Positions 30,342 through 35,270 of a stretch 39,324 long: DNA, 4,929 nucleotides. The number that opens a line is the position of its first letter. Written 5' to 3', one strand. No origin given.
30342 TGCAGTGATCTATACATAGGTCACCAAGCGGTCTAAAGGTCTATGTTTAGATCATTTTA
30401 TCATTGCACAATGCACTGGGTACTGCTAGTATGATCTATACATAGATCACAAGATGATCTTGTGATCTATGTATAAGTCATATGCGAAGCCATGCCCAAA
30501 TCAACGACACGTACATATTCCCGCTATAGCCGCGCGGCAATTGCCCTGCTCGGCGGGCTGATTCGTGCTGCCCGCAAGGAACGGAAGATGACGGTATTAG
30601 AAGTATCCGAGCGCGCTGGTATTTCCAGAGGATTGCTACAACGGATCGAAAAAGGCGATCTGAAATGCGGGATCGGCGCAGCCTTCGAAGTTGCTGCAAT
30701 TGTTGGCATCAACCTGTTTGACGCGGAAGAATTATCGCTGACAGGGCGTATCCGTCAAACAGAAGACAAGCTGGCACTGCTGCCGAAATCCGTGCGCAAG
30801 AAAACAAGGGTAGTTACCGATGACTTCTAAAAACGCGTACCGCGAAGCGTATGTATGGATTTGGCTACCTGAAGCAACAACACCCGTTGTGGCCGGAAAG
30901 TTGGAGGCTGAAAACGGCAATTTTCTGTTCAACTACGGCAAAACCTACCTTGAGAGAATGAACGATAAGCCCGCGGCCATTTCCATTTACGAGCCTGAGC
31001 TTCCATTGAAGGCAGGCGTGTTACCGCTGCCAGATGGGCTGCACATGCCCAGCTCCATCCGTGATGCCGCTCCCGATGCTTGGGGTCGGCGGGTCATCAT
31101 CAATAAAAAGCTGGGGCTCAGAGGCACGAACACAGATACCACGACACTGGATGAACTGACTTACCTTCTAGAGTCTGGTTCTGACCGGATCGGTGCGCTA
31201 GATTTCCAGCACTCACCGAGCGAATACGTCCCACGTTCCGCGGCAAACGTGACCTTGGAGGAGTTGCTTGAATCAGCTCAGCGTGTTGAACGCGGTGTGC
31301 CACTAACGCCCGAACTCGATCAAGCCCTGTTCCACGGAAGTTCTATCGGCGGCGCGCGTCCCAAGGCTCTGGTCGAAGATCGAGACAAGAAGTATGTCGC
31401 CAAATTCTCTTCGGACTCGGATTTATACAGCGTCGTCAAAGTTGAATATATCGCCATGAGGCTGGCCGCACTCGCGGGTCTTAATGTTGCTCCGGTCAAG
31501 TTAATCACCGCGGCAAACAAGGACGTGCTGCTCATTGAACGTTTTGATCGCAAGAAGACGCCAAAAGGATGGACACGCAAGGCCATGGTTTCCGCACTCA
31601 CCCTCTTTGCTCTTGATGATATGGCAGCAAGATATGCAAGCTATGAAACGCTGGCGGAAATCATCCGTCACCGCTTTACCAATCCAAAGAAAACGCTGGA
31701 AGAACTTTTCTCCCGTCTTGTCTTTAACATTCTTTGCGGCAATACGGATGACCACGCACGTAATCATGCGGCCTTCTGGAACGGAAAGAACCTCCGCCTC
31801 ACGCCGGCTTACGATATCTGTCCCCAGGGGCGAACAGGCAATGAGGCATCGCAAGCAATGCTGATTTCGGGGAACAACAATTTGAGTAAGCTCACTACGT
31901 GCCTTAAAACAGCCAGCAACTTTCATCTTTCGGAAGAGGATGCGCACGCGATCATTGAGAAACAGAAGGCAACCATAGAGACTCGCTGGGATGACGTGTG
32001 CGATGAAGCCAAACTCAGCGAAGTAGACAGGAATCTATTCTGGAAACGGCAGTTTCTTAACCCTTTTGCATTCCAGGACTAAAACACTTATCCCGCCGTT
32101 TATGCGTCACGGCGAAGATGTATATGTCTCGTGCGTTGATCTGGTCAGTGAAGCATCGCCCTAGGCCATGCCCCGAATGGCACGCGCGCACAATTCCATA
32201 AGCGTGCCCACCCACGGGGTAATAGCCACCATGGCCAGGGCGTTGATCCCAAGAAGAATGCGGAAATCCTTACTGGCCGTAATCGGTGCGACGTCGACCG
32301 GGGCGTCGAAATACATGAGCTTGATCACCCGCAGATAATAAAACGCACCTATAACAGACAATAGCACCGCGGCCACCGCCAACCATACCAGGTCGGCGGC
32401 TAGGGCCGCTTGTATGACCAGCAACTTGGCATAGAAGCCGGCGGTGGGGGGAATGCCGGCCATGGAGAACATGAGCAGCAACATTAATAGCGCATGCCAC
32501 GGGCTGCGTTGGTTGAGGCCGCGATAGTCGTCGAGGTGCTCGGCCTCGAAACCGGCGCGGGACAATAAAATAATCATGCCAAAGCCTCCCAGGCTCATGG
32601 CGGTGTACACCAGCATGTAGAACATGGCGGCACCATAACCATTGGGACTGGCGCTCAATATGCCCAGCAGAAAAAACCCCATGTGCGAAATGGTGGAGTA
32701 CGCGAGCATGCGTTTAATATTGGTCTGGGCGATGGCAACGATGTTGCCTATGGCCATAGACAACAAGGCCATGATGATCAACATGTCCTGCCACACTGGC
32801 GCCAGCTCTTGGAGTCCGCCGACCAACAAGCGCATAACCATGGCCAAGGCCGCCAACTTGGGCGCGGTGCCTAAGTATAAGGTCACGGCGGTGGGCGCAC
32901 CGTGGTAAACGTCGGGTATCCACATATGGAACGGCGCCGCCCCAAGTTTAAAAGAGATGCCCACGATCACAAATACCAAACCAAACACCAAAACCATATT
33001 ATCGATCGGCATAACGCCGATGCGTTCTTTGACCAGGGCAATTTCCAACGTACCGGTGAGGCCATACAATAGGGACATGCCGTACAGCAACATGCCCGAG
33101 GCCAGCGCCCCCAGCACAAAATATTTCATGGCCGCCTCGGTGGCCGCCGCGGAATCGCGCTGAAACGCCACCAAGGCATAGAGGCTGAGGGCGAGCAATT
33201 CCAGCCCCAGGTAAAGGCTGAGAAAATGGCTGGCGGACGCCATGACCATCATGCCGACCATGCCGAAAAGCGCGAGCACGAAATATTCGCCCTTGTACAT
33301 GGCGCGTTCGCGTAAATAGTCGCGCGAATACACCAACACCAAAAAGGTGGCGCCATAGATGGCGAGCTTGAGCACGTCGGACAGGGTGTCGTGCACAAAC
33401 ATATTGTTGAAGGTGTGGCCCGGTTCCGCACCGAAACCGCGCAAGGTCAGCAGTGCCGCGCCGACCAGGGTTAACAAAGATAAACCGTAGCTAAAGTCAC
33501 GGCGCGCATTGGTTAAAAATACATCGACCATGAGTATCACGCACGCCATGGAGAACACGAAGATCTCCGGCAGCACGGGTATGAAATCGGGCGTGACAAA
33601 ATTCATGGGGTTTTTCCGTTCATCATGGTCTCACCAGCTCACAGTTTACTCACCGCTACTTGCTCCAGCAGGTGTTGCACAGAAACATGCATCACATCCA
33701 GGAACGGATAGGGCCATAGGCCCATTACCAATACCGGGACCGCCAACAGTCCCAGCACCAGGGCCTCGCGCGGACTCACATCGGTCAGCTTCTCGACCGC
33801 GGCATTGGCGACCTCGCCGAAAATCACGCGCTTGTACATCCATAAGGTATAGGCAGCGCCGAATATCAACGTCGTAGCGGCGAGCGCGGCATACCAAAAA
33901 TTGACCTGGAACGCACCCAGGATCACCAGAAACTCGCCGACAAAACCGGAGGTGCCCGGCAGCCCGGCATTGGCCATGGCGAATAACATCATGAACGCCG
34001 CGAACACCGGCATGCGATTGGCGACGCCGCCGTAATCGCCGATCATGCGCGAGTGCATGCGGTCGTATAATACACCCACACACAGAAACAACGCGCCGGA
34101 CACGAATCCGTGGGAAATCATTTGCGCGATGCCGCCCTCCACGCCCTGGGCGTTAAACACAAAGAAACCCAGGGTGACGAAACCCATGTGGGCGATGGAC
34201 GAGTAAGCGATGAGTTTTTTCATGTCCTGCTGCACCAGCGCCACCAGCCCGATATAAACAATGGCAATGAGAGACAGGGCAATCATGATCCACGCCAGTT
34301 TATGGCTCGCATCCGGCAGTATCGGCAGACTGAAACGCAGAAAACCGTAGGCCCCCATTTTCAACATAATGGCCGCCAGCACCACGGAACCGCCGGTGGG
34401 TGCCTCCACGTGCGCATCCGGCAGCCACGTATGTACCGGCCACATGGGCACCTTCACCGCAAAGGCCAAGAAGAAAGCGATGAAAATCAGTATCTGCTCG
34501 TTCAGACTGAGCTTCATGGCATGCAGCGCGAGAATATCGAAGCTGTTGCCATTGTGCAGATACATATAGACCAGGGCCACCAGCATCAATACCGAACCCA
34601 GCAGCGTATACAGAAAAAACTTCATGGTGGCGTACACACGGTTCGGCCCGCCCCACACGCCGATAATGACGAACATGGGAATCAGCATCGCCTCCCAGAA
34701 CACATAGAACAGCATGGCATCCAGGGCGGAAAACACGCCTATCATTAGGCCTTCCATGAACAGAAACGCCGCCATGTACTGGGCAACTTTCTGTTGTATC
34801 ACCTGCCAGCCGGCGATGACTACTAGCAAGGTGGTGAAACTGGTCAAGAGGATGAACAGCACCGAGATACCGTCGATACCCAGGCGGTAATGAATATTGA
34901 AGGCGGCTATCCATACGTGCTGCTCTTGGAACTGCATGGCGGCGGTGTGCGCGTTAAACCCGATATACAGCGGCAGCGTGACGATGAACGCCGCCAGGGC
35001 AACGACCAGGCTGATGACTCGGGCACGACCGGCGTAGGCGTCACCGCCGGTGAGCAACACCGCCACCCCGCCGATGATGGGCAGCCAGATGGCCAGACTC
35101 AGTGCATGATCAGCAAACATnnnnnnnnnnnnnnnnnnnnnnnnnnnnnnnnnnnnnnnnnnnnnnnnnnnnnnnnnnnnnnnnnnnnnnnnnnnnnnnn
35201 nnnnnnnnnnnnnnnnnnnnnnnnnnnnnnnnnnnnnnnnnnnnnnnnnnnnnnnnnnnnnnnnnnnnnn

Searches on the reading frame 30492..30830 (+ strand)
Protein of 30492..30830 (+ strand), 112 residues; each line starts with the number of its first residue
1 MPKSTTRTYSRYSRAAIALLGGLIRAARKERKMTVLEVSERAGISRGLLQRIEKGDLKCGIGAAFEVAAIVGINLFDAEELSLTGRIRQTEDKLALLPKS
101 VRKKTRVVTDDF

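Call 48: search_protein_families(library=pfam, proteins=[window:30492-30830:+], max_evalue=0.001)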
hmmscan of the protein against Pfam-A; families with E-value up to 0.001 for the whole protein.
window:30492-30830:+ (112 aa): 4 families
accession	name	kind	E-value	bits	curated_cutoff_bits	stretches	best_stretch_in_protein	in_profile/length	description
PF01381.28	HTH_3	-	2.4e-07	31.1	23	1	24-56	1-33/55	Helix-turn-helix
PF12844.13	HTH_19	-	5.3e-07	29.9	30.2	1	23-55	3-35/64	Helix-turn-helix domain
PF13413.12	HTH_25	-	1.6e-06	28.2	24.6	1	24-58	2-36/62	Helix-turn-helix domain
PF13560.12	HTH_31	-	6.4e-06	26.8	27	1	20-57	2-39/64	Helix-turn-helix domain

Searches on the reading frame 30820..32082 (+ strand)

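Call 48: search_protein_families(library=pfam, proteins=[window:30820-32082:+], max_evalue=0.001)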
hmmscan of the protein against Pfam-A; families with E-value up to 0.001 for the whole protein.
window:30820-32082:+ (420 aa): 2 families
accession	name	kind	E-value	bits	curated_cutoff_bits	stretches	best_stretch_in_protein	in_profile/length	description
PF07804.18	HipA_C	-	1.7e-52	178.6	30.5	1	174-390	1-213/213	HipA-like C-terminal domain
PF13657.11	Couple_hipA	-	7.3e-05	23.6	22.5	1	24-129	9-98/99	HipA N-terminal domain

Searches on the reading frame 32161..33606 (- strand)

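Call 48: search_protein_families(library=pfam, proteins=[window:32161-33606:-], max_evalue=0.001)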
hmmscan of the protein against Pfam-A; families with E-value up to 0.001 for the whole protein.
window:32161-33606:- (481 aa): 1 family
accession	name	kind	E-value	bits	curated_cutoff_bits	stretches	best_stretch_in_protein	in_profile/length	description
PF00361.26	Proton_antipo_M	-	6.9e-77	259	21.5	1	125-420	1-294/294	NADH:quinone oxidoreductase/Mrp antiporter, TM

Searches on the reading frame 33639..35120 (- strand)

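Call 48: search_protein_families(library=pfam, proteins=[window:33639-35120:-], max_evalue=0.001)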
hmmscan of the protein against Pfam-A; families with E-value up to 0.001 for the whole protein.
window:33639-35120:- (493 aa): 2 families
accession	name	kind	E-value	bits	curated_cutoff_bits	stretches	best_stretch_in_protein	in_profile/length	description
PF00361.26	Proton_antipo_M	-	4e-85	286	21.5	1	132-417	1-289/294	NADH:quinone oxidoreductase/Mrp antiporter, TM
PF01059.23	Oxidored_q5_N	-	0.00021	21.8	22.7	1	62-123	39-100/110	NADH-ubiquinone oxidoreductase chain 4, amino terminus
